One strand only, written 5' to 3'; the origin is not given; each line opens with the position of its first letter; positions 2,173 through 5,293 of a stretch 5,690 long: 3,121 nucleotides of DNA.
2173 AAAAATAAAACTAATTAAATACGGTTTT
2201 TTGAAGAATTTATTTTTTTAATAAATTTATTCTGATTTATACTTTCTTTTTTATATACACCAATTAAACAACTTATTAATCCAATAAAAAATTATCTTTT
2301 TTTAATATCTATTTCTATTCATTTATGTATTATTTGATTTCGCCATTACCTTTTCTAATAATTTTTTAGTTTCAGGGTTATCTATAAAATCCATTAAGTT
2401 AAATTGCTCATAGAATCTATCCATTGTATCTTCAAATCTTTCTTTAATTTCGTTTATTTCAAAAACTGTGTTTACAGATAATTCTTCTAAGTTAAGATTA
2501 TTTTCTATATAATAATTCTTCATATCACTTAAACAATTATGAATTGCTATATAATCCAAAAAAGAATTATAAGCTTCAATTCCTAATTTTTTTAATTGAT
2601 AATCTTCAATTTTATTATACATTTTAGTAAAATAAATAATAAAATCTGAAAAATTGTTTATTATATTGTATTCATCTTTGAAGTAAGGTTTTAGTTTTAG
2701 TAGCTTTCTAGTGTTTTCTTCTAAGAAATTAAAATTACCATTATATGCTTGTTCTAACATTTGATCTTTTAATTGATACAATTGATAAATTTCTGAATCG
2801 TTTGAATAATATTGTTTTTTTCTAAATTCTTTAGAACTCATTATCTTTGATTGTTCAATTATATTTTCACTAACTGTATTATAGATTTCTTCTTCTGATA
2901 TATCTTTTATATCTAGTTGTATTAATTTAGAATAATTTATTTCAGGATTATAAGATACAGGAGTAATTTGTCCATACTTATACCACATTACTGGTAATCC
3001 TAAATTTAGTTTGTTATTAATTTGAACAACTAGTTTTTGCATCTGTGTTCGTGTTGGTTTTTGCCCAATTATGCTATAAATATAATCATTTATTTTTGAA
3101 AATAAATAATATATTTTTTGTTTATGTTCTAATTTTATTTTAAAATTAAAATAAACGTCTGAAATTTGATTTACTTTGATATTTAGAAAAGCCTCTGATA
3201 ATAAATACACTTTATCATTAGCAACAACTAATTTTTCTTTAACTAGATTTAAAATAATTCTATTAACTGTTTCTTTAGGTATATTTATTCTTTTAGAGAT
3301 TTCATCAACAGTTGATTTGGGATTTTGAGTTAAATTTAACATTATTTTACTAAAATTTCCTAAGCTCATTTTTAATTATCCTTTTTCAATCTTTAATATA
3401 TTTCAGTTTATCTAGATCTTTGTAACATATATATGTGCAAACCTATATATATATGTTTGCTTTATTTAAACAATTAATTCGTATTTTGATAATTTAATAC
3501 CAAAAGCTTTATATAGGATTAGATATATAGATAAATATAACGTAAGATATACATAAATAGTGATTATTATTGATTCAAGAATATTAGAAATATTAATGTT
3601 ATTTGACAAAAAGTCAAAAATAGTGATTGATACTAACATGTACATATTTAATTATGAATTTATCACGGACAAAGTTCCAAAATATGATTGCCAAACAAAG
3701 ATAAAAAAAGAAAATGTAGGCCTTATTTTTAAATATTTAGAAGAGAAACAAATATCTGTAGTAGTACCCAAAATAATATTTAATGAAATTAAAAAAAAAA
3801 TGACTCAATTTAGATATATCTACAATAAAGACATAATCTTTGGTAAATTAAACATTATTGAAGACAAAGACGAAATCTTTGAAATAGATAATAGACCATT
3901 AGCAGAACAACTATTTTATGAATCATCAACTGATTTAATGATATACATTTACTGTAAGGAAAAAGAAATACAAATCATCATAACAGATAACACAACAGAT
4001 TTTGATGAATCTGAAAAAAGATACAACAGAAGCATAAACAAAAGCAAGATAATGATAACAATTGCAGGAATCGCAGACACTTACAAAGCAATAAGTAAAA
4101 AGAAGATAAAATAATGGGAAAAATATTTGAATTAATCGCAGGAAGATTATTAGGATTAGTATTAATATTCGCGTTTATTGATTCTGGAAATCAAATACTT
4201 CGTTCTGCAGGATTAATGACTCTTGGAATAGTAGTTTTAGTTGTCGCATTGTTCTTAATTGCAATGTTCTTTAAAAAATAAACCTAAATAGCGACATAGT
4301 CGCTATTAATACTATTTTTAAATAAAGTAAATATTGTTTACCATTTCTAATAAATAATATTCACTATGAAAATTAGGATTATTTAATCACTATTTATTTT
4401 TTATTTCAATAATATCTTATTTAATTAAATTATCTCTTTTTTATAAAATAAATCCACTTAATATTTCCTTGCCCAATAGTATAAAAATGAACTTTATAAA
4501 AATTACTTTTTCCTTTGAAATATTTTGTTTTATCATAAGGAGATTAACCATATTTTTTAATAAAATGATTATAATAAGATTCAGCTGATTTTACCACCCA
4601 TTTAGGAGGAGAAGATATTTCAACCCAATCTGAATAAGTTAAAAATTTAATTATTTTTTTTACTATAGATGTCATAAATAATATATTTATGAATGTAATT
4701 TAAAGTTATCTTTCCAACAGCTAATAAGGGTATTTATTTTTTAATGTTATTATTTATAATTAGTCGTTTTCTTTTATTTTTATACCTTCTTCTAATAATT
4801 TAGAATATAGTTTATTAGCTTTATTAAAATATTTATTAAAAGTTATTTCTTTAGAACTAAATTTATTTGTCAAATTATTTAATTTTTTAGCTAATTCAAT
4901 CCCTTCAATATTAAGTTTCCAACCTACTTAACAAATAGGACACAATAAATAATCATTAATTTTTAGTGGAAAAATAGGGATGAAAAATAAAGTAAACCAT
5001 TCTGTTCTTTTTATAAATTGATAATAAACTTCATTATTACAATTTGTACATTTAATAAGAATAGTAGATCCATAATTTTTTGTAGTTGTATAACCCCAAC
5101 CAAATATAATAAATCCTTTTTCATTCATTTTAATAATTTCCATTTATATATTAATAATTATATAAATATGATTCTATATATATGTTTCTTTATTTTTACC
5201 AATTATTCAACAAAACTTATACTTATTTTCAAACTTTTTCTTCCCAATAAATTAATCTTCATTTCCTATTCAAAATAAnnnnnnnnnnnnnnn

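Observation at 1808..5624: Duplicated RHH gene-plus-promoter modules in direct orientation bracket a 3.2-kb ORFan cassette; the promoter is better conserved than the gene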

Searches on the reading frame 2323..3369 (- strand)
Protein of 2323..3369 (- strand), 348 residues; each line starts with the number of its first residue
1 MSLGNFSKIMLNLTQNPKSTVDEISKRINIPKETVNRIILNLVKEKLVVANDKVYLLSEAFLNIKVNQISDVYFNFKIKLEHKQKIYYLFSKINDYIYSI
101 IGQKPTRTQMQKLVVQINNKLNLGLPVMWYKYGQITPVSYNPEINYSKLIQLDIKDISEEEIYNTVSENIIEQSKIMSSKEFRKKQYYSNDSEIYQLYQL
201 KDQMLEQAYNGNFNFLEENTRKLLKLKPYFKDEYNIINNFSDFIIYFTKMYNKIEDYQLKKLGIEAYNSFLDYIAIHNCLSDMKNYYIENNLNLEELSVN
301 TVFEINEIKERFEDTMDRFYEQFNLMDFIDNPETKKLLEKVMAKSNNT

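Call 9: search_protein_families(library=pfam, max_evalue=1, proteins=[window:2323-3369:-])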
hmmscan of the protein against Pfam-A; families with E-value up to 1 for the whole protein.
window:2323-3369:- (348 aa): 14 families
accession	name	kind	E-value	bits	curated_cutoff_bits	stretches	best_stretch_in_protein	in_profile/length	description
PF13412.12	HTH_24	-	2.8e-06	27.2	21.9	1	8-48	7-47/48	Winged helix-turn-helix DNA-binding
PF01978.25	TrmB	-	4.4e-05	23.7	25.6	1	11-51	15-55/68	Sugar-specific transcriptional regulator TrmB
PF02082.26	Rrf2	-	0.00045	20.8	30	1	8-50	10-55/132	Iron-dependent Transcriptional regulator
PF12802.13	MarR_2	-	0.001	19.6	27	1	11-49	12-51/61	MarR family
PF14394.12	DUF4423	-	0.0065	16.7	30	1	11-64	30-83/165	Domain of unknown function (DUF4423)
PF24270.1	HTH_Cmi2_C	-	0.011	16.4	27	1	8-53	79-123/125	Cmi2, C-terminal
PF04545.22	Sigma70_r4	-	0.035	14.1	24.1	1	13-39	15-41/50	Sigma-70, region 4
PF13545.12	HTH_Crp_2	-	0.04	14.3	27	1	20-59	24-64/70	Crp-like helix-turn-helix domain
PF25213.1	HVO_A0261_N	-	0.044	14.1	35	1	15-57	21-63/86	HVO_A0261 N-terminal domain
PF01047.28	MarR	-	0.053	13.9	24.6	1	8-48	7-47/59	MarR family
PF08221.17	HTH_9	-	0.055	14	23.4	1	7-48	16-57/62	RNA polymerase III subunit RPC82 helix-turn-helix domain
PF24409.1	wHTH-PRTase_assc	-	0.078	13.5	27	1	10-53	3-46/83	wHTH-PRTase associated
PF09339.16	HTH_IclR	-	0.096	12.9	22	1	14-49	13-49/52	IclR helix-turn-helix domain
PF13542.12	HTH_Tnp_ISL3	-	0.11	12.4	27.4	1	9-42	20-50/51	Helix-turn-helix domain of transposase family ISL3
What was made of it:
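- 2323..3369 (-): Cassette gene: 348-aa protein with an N-terminal winged helix-turn-helix (wHTH). HTH_24 E 2.8e-6, TrmB E 4.4e-5 (call 9).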

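Call 10: search_protein_families(library=ncbifam, max_evalue=1, proteins=[window:2323-3369:-])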
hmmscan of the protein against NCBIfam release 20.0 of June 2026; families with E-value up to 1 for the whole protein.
window:2323-3369:- (348 aa): 8 families
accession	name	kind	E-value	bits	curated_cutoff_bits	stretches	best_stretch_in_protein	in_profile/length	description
NF053606.1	Sta1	subfamily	2.3e-05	24.4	80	1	8-49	24-65/100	Sta1 family transcriptional regulator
NF045919.1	HphnlacHdxRed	equivalog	0.0016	17.6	340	1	8-94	216-295/309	p-hydroxyphenylacetate 3-hydroxylase reductase component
NF040939.2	trans_reg_lrs14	equivalog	0.012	15.6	90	1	8-49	25-67/103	Lrs14 family HTH-type transcriptional regulator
TIGR02431.1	pcaR_pcaU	subfamily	0.02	14.2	284.75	1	14-66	20-72/248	beta-ketoadipate pathway transcriptional regulators, PcaR/PcaU/PobR family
NF041395.1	TranRegLrpA1_Halo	equivalog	0.031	14.3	250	1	8-96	9-101/142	HTH-type transcriptional regulator LrpA1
TIGR00738.1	rrf2_super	superfamily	0.046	13.6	73.3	1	9-49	13-56/132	Rrf2 family transcriptional regulator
NF053660.1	ORF80_fam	equivalog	0.067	13.1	95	1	7-48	5-46/70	ORF80 family leucine zipper DNA-binding protein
TIGR02937.1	sigma70-ECF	superfamily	0.5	10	42.9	1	20-44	135-159/165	sigma-70 family RNA polymerase sigma factor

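Call 11: find_encoding_contigs(protein=window:2323-3369:-, flank=10000, max_places=6)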
Protein window:2323-3369:- (348 aa): no gene with exactly this product is on record in the collection.

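Call 75: search_protein_families(library=pfam, max_evalue=0.01, proteins=[L032:19-735:+])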
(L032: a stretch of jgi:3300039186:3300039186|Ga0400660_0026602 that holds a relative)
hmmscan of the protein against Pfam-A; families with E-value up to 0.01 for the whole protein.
L032:19-735:+ (239 aa): 1 family
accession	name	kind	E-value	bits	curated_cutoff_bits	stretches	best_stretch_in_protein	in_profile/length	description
PF00391.29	PEP-utilizers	-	8.9e-17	60.9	23.1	1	10-82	1-71/72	PEP-utilising enzyme, mobile domain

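Call 82: find_homologous_proteins(query=window:2326-3369:-, max_evalue=0.001)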
Query window:2326-3369:- (348 aa): 18 proteins with E <= 0.001 among 3170 candidates.
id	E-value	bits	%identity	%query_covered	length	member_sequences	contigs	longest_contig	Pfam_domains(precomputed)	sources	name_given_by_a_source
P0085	7.4e-217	737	100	100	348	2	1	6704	PF13412.13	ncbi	-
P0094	2.9e-190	650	87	99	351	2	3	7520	-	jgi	jgi:hypothetical protein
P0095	2.8e-177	607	81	99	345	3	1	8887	-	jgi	-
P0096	2.8e-177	607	80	99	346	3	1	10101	PF01978.26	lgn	-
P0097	3.1e-135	469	82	76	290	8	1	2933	-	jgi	jgi:hypothetical protein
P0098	2.1e-127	443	63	98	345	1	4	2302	-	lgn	-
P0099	2.6e-126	439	62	98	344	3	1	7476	-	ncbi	-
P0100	1.0e-118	415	60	99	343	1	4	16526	-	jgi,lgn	jgi:hypothetical protein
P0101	7.8e-114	398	57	98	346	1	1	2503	-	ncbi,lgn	-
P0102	6.8e-77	277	57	68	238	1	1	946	-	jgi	jgi:hypothetical protein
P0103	8.6e-59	218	60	53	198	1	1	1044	-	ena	-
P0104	1.2e-52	197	38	93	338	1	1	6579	-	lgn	-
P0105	5.3e-52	195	36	97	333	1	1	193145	-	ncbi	-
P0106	1.7e-48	184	36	93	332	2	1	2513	-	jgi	jgi:hypothetical protein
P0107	4.6e-48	182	35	97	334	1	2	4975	-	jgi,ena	-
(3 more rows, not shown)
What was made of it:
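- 2323..3369 (-): 18 homolog clusters (call 82).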

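Call 88: search_protein_families(library=padloc, max_evalue=0.01, proteins=[window:2326-3369:-])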
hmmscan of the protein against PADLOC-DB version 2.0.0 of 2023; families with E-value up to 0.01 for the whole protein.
window:2326-3369:- (348 aa): 3 families
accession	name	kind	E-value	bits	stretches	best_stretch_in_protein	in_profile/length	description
PDLC01858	CARF3--CARF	-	7.8e-05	20.7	1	1-60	140-199/204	-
PDLC01848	CARF3--CARF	-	0.00017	19.3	1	8-64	141-195/197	-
PDLC01044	Csa3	-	0.00051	18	1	11-57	142-186/194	Type I-A associated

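Call 106: find_related_loci(query=window:2326-3369:-, collection=viral_contigs, flank=6000)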
Query window:2326-3369:- (348 aa) in viral_contigs; peptide patterns used: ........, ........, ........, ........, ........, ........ (x = any residue, [..] = any of these).
5 stretches matched a pattern, but none encodes a relative of the query by tblastn (E <= 1e-3).

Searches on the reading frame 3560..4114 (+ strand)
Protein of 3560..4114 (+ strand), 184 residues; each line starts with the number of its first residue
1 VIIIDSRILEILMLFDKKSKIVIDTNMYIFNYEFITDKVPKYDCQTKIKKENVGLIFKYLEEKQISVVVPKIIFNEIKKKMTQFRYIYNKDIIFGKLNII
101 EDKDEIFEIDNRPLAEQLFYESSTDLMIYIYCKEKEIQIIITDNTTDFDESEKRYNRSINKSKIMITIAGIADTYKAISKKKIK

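Call 9: search_protein_families(library=pfam, max_evalue=1, proteins=[window:3560-4114:+])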
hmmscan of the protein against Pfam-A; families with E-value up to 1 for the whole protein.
window:3560-4114:+ (184 aa): 2 families
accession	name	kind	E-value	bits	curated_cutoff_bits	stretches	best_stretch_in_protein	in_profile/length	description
PF16289.11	PIN_12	-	6.8e-06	27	32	1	21-81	1-49/172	PIN domain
PF13638.12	PIN_4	-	0.33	11.7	21.9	1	21-83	1-40/132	PIN domain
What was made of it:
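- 3560..4114 (+): Cassette gene: PIN-like protein of 184 aa (start codon uncertain), divergent from the wHTH gene. PIN_12 E 6.8e-6, below the curated cut-off (call 9).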

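Call 10: search_protein_families(library=ncbifam, max_evalue=1, proteins=[window:3560-4114:+])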
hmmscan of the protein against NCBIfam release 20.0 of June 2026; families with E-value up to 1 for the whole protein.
window:3560-4114:+ (184 aa): 2 families
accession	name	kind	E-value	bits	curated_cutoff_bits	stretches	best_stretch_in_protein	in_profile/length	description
NF052531.1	Strep_LiaS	equivalog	0.0068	15.7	450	1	71-154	210-289/328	envelope stress sensor histidine kinase LiaS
TIGR00305.1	TIGR00305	equivalog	0.79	10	29.15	0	47-110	13-79/115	putative toxin-antitoxin system toxin component, PIN family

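Call 75: search_protein_families(library=pfam, max_evalue=0.01, proteins=[L032:19-735:+])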
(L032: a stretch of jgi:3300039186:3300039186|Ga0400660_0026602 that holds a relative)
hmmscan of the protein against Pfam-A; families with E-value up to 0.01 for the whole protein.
L032:19-735:+ (239 aa): 1 family
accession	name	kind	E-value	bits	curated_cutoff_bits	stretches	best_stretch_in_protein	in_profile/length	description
PF00391.29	PEP-utilizers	-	8.9e-17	60.9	23.1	1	10-82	1-71/72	PEP-utilising enzyme, mobile domain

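Call 88: search_protein_families(library=padloc, max_evalue=0.01, proteins=[window:3560-4111:+])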
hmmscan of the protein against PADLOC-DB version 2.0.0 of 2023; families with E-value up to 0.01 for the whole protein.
window:3560-4111:+ (184 aa): 0 families

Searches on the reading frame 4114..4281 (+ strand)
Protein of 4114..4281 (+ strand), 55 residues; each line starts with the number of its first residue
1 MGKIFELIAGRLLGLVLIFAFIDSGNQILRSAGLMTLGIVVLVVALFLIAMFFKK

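Call 9: search_protein_families(library=pfam, max_evalue=1, proteins=[window:4114-4281:+])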
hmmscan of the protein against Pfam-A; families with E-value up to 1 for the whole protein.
window:4114-4281:+ (55 aa): 1 family
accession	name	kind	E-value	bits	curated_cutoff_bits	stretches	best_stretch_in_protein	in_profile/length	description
PF16982.10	Flp1_like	-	0.97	9.4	33.5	0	33-55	8-30/49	Putative Flagellin, Flp1-like, domain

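Call 10: search_protein_families(library=ncbifam, max_evalue=1, proteins=[window:4114-4281:+])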
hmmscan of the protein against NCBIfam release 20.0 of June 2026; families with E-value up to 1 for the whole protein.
window:4114-4281:+ (55 aa): 4 families
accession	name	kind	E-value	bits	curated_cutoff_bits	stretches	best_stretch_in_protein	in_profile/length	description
NF050013.1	HpsJ_like_A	equivalog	0.013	15.1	140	1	1-51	40-90/217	HpsJ-like protein, cyanoexosortase A-associated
NF033904.1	LlsX_fam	subfamily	0.11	12.7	29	1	4-49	7-52/90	LlsX family protein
NF011546.0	PRK14976.1-3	equivalog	0.11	11.7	347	1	4-54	4-55/297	5'-3' exonuclease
NF008619.0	PRK11598.1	equivalog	0.26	9.7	660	1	8-55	130-177/546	phosphoethanolamine transferase EptA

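Call 75: search_protein_families(library=pfam, max_evalue=0.01, proteins=[L032:19-735:+])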
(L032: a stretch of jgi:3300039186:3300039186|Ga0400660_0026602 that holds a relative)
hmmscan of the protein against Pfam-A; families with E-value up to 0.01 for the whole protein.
L032:19-735:+ (239 aa): 1 family
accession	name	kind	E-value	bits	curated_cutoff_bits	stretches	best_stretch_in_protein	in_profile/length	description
PF00391.29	PEP-utilizers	-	8.9e-17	60.9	23.1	1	10-82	1-71/72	PEP-utilising enzyme, mobile domain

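Call 88: search_protein_families(library=padloc, max_evalue=0.01, proteins=[window:4114-4278:+])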
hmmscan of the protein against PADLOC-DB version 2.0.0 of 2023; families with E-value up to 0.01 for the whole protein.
window:4114-4278:+ (55 aa): 0 families

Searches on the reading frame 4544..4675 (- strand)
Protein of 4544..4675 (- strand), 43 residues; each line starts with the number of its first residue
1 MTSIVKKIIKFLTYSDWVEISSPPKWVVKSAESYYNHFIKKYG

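Call 9: search_protein_families(library=pfam, max_evalue=1, proteins=[window:4544-4675:-])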
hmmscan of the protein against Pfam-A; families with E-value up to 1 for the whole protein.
window:4544-4675:- (43 aa): 0 families

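Call 10: search_protein_families(library=ncbifam, max_evalue=1, proteins=[window:4544-4675:-])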
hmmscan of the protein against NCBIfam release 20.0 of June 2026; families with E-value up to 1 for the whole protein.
window:4544-4675:- (43 aa): 2 families
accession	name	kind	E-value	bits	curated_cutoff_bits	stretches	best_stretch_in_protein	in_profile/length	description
NF040896.1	SP_0009_fam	equivalog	0.014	15.3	33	1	1-16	1-16/32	SP_0009 family protein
NF007221.0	PRK09639.1-6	subfamily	0.05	13.5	322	1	6-38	46-79/176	RNA polymerase sigma factor SigX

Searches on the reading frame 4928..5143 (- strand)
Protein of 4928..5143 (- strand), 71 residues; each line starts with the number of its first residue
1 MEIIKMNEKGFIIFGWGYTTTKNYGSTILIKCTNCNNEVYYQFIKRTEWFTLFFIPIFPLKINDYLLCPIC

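Call 9: search_protein_families(library=pfam, max_evalue=1, proteins=[window:4928-5143:-])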
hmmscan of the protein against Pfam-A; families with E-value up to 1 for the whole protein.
window:4928-5143:- (71 aa): 3 families
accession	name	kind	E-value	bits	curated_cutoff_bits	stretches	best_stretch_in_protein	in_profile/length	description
PF17032.10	Zn_ribbon_15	-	4.7e-07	31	28.9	1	30-71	1-43/73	zinc-ribbon family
PF15719.11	DUF4674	-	0.021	15.3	28.6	1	22-47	68-93/190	Domain of unknown function (DUF4674)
PF21021.3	FAF1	-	0.044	13.9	27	1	3-48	64-108/146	Fas-associated factor 1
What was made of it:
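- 4928..5143 (-): Cassette gene: 71-aa zinc-ribbon protein, 135 nt downstream of copy B. Zn_ribbon_15 E 4.7e-7, above the cut-off (call 9).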

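Call 10: search_protein_families(library=ncbifam, max_evalue=1, proteins=[window:4928-5143:-])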
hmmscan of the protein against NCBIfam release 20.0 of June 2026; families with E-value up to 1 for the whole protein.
window:4928-5143:- (71 aa): 1 family
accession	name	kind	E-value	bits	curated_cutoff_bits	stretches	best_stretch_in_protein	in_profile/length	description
TIGR04104.1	cxxc_20_cxxc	subfamily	0.0049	17.2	45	1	21-58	17-54/93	TIGR04104 family putative zinc finger protein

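Call 75: search_protein_families(library=pfam, max_evalue=0.01, proteins=[L032:19-735:+])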
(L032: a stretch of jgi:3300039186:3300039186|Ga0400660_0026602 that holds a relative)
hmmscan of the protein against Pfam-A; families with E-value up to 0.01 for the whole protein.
L032:19-735:+ (239 aa): 1 family
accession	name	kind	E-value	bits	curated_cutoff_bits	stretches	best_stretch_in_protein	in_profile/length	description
PF00391.29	PEP-utilizers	-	8.9e-17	60.9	23.1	1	10-82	1-71/72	PEP-utilising enzyme, mobile domain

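Call 88: search_protein_families(library=padloc, max_evalue=0.01, proteins=[window:4931-5143:-])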
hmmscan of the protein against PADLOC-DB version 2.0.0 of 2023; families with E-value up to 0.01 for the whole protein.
window:4931-5143:- (71 aa): 0 families
